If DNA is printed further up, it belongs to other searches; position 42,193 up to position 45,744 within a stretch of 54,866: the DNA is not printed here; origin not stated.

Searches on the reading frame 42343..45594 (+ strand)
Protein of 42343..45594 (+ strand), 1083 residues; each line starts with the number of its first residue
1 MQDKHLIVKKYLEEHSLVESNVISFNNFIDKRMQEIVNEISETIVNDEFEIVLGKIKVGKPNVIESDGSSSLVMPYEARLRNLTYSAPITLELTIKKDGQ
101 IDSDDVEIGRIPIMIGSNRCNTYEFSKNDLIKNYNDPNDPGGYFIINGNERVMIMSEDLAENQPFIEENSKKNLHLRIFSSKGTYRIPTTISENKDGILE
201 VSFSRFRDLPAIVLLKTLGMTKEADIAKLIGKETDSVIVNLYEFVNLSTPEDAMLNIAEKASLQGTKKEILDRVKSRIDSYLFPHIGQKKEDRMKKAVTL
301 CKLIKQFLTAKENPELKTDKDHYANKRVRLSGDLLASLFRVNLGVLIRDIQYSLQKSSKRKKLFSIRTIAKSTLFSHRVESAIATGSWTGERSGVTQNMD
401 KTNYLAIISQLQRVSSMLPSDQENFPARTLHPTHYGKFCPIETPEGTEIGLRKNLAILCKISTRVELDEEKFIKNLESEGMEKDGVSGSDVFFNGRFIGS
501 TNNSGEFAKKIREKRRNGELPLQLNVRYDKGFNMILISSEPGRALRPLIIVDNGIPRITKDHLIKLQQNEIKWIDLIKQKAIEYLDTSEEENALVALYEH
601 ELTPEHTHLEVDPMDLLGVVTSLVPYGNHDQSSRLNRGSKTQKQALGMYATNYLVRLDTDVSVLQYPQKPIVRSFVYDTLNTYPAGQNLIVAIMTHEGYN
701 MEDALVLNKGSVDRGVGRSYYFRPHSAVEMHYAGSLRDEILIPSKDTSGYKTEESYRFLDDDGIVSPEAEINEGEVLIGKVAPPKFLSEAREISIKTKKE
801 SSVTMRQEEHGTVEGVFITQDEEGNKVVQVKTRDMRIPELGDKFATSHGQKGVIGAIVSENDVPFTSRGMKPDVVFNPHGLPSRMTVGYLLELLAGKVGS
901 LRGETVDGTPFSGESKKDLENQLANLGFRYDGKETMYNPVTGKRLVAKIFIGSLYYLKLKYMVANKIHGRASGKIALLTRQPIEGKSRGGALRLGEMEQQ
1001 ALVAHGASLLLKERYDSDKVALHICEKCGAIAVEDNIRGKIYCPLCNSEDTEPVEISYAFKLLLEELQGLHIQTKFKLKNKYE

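Call 75: search_protein_families(library=ncbifam, proteins=[window:42343-45594:+], max_evalue=0.00001)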
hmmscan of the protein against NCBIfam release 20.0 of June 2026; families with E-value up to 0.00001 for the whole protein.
window:42343-45594:+ (1083 aa): 7 families
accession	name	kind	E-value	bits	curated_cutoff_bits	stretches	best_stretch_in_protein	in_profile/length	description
NF006335.0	PRK08565.1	equivalog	0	1294.9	1402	1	2-1082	11-1115/1116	DNA-directed RNA polymerase subunit B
TIGR03670.1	rpoB_arch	equivalog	7.2e-242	803.9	811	1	491-1081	1-598/599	DNA-directed RNA polymerase subunit B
NF007175.0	PRK09606.1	equivalog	2.2e-150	501.4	355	1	2-483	2-490/496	DNA-directed RNA polymerase subunit B''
NF001616.1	PRK00405.1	equivalog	6.9e-102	342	896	2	686-1075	689-1093/1096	DNA-directed RNA polymerase subunit beta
TIGR02013.1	rpoB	equivalog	9.7e-93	311.7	801.15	3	824-1073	996-1235/1238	DNA-directed RNA polymerase subunit beta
NF011417.0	PRK14844.1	equivalog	2.9e-56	190.4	4632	4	303-463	449-604/2839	DNA-directed RNA polymerase subunit beta/beta'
NF007172.0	PRK09603.1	equivalog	4.8e-56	189.3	5372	3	302-462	439-596/2890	DNA-directed RNA polymerase subunit beta/beta'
